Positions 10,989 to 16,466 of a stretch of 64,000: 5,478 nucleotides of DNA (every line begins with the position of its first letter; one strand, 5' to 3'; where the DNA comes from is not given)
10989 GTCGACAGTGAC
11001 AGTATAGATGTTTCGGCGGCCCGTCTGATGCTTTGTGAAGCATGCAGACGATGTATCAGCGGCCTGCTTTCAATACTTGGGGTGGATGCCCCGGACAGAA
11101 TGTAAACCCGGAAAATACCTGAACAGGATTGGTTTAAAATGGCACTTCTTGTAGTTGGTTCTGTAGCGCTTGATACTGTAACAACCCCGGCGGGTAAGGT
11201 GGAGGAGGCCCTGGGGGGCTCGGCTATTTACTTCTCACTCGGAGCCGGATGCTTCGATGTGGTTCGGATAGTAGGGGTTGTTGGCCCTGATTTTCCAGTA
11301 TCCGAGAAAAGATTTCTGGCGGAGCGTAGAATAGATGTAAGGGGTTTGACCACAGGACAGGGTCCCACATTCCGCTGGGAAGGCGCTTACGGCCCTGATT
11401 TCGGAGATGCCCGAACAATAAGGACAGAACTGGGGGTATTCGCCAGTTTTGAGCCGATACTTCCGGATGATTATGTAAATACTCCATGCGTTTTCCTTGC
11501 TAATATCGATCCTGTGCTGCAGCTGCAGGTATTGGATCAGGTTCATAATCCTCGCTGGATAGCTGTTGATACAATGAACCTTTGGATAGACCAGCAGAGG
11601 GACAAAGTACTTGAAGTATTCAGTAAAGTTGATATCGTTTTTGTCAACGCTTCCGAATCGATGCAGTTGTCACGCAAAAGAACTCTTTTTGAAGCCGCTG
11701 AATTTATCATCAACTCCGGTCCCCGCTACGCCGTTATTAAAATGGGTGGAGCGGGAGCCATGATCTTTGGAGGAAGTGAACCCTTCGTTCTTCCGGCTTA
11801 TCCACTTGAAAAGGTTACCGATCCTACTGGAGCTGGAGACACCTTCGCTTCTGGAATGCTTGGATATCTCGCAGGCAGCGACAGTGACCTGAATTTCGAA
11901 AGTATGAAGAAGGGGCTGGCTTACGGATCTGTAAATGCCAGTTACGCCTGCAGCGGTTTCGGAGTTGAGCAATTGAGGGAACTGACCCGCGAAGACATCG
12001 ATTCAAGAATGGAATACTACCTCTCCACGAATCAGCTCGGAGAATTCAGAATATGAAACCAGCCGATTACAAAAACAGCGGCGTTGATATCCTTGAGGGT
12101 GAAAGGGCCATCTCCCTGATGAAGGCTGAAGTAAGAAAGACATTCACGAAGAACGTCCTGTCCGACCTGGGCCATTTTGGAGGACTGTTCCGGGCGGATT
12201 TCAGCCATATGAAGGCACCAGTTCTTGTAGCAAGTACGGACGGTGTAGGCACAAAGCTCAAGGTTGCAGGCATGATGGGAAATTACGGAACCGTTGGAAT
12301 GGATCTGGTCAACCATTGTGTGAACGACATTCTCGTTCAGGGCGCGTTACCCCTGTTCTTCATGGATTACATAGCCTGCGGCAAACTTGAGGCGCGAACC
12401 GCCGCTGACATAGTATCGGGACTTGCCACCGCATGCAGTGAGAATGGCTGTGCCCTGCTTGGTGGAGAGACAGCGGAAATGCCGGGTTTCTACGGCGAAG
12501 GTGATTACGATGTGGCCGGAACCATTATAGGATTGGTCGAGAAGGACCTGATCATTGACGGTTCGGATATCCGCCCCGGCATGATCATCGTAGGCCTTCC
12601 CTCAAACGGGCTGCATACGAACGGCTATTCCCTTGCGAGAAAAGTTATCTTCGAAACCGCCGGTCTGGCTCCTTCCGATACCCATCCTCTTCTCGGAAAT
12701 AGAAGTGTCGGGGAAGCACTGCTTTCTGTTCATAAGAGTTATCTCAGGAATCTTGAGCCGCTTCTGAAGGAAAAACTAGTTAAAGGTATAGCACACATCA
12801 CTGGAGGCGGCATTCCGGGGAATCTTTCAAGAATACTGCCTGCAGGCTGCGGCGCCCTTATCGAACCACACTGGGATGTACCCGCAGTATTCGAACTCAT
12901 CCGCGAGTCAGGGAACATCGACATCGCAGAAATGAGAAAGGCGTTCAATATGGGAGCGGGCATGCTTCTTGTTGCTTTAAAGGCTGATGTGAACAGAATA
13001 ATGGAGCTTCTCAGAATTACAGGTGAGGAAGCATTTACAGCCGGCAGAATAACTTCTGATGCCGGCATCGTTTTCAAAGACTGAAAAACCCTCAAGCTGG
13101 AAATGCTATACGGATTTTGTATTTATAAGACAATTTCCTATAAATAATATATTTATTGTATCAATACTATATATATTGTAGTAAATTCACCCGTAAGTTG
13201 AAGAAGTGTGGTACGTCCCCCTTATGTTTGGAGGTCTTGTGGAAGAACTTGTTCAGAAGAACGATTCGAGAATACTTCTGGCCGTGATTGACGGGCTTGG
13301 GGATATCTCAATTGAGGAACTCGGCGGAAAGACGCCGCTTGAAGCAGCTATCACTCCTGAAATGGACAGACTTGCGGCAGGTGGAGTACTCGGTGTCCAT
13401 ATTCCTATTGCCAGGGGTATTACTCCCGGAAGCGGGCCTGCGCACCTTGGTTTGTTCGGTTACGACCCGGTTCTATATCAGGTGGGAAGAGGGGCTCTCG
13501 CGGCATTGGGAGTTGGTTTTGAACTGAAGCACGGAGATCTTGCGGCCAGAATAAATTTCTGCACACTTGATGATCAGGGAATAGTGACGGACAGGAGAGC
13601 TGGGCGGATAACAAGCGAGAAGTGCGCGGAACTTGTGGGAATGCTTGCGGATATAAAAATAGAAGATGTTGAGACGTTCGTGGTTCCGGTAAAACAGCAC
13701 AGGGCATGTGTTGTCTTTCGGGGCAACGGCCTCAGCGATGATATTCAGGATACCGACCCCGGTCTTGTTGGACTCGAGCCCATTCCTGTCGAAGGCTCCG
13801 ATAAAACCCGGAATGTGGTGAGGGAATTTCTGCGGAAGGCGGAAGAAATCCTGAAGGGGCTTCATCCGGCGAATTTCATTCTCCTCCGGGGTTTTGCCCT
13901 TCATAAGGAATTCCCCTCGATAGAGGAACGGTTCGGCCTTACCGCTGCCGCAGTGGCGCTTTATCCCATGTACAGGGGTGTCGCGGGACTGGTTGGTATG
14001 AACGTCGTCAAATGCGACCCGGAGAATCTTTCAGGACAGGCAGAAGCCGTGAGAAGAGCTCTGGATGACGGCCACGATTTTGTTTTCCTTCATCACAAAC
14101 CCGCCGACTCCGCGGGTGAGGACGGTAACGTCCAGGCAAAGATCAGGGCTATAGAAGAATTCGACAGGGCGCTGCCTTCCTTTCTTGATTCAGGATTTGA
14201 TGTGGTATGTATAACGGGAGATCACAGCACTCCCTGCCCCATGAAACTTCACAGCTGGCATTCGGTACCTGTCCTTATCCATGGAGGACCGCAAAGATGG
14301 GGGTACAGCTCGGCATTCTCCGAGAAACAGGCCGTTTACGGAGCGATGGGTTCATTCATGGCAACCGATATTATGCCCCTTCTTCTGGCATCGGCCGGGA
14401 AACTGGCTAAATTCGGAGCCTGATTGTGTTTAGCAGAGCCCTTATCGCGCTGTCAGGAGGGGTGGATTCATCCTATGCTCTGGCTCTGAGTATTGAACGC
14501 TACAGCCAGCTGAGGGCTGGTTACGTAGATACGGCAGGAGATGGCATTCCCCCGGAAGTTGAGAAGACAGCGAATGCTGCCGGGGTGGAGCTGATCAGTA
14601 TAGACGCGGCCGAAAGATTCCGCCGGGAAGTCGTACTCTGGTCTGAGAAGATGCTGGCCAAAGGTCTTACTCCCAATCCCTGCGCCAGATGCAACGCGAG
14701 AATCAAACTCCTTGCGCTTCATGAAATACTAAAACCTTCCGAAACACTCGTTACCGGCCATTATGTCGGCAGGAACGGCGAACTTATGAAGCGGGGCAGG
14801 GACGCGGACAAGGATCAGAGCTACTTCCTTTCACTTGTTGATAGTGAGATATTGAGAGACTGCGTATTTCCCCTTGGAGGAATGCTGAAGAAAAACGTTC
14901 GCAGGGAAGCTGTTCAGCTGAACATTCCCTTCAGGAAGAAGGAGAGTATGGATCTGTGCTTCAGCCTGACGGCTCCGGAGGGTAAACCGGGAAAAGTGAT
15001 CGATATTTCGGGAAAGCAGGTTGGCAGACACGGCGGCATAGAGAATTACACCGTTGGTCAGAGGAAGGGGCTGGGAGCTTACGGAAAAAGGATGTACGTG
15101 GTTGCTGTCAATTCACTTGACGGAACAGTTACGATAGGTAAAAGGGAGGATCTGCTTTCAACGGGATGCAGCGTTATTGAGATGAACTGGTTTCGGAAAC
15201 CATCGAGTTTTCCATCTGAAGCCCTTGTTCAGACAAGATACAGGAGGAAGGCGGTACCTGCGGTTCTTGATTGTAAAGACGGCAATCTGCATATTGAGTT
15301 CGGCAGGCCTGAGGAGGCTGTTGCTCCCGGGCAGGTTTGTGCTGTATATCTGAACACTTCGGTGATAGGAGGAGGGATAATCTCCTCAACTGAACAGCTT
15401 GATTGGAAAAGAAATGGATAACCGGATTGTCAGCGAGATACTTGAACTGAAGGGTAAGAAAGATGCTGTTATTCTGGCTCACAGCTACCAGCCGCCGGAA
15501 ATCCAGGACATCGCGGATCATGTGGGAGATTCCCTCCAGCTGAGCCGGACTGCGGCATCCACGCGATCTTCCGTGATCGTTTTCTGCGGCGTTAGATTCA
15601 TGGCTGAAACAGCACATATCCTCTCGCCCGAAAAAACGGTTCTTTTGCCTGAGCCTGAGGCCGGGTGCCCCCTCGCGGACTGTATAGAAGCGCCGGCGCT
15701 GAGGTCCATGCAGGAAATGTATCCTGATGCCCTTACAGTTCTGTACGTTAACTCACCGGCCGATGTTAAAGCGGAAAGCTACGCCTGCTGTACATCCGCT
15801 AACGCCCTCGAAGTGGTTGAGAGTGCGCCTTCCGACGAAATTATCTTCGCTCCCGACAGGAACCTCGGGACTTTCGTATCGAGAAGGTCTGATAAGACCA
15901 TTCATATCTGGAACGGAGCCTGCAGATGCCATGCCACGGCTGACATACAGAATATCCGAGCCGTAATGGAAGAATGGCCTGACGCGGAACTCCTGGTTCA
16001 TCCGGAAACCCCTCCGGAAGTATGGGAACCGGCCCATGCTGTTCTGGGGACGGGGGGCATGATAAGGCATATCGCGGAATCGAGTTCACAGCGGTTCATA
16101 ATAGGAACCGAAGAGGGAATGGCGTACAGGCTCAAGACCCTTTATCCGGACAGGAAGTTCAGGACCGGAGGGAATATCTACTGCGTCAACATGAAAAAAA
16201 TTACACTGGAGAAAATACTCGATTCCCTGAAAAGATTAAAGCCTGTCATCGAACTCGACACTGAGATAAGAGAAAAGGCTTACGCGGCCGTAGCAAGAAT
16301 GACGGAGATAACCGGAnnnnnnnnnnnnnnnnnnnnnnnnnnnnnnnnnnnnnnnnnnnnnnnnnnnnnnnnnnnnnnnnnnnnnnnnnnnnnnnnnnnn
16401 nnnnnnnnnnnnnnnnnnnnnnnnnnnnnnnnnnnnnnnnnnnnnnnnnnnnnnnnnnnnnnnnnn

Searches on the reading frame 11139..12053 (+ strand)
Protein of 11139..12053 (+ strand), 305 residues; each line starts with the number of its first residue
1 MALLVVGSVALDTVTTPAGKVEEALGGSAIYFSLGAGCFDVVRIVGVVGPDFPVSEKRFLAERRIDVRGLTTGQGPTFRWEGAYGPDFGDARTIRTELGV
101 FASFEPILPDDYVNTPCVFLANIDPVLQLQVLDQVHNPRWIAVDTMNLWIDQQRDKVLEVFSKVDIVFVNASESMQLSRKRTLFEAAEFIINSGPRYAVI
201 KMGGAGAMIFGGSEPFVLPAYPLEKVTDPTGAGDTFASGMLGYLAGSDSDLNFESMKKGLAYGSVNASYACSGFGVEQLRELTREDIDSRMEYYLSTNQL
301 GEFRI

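Call 58: search_protein_families(library=pfam, proteins=[window:11139-12053:+], max_evalue=0.000001)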
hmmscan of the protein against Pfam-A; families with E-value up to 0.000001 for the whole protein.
window:11139-12053:+ (305 aa): 1 family
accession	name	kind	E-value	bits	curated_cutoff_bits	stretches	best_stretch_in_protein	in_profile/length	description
PF00294.29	PfkB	-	1.5e-16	61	25.8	1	149-268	170-287/302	pfkB family carbohydrate kinase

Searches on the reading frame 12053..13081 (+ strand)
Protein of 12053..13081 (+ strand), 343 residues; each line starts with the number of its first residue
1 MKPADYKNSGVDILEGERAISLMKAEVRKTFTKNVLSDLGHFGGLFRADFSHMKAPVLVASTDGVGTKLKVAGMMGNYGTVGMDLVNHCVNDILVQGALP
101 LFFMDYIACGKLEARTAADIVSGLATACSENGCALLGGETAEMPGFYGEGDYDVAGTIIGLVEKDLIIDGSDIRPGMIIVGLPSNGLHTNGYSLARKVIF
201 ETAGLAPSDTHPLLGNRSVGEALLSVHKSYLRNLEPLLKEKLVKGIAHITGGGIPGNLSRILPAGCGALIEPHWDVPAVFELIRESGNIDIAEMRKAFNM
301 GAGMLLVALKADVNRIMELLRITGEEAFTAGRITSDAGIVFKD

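Call 58: search_protein_families(library=pfam, proteins=[window:12053-13081:+], max_evalue=0.000001)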
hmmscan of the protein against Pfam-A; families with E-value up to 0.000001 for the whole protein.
window:12053-13081:+ (343 aa): 2 families
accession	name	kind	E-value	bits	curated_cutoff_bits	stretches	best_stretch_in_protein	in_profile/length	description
PF02769.27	AIRS_C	-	8.7e-25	88.1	23.1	1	174-340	1-152/156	AIR synthase related protein, C-terminal domain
PF00586.29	AIRS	-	2.2e-21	76.8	24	1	58-162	15-112/112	AIR synthase related protein, N-terminal domain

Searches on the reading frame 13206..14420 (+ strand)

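Call 58: search_protein_families(library=pfam, proteins=[window:13206-14420:+], max_evalue=0.000001)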
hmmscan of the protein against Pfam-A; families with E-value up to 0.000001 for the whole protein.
window:13206-14420:+ (405 aa): 2 families
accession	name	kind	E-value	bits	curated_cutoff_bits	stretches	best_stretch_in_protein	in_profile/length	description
PF10143.14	PhosphMutase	-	1.5e-42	145.9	21.5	1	57-221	1-168/170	2,3-bisphosphoglycerate-independent phosphoglycerate mutase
PF01676.23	Metalloenzyme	-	2.8e-37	129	24.3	1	22-394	2-250/252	Metalloenzyme superfamily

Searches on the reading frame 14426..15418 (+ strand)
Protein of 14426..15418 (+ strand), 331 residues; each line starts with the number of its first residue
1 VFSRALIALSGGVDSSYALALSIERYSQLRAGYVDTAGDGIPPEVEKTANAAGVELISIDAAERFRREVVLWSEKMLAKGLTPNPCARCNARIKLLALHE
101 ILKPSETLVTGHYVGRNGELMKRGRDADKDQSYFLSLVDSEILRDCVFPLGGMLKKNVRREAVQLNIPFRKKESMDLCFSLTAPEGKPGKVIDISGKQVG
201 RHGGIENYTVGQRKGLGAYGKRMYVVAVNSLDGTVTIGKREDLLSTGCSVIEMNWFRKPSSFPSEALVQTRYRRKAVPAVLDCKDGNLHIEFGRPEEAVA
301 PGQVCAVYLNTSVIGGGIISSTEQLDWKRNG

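Call 58: search_protein_families(library=pfam, proteins=[window:14426-15418:+], max_evalue=0.000001)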
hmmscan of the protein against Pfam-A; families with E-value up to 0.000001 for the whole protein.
window:14426-15418:+ (331 aa): 3 families
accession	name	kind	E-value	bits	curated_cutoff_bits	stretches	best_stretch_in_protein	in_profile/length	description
PF03054.22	tRNA_Me_trans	-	1.4e-37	129.7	20.6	1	5-179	3-199/202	tRNA methyl transferase HUP domain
PF20258.4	tRNA_Me_trans_C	-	5.1e-16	59.2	20.6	1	246-319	2-77/77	Aminomethyltransferase beta-barrel domain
PF20259.3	tRNA_Me_trans_M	-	1.4e-13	50.6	27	1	187-239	11-66/66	tRNA methyl transferase PRC-barrel domain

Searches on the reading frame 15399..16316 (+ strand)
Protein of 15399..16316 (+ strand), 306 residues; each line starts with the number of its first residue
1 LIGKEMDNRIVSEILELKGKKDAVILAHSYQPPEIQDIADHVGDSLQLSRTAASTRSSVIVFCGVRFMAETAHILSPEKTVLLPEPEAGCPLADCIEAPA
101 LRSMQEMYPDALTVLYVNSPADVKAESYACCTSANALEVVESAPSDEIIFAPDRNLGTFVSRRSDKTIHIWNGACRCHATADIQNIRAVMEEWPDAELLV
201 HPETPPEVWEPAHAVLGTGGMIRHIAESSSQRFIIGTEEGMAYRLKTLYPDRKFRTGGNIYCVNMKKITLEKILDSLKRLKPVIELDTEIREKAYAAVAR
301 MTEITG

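Call 58: search_protein_families(library=pfam, proteins=[window:15399-16316:+], max_evalue=0.000001)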
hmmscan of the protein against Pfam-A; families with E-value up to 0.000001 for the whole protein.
window:15399-16316:+ (306 aa): 1 family
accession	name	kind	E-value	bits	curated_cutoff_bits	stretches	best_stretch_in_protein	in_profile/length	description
PF02445.21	NadA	-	1e-109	366.7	27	1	13-302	2-294/295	Quinolinate synthetase A protein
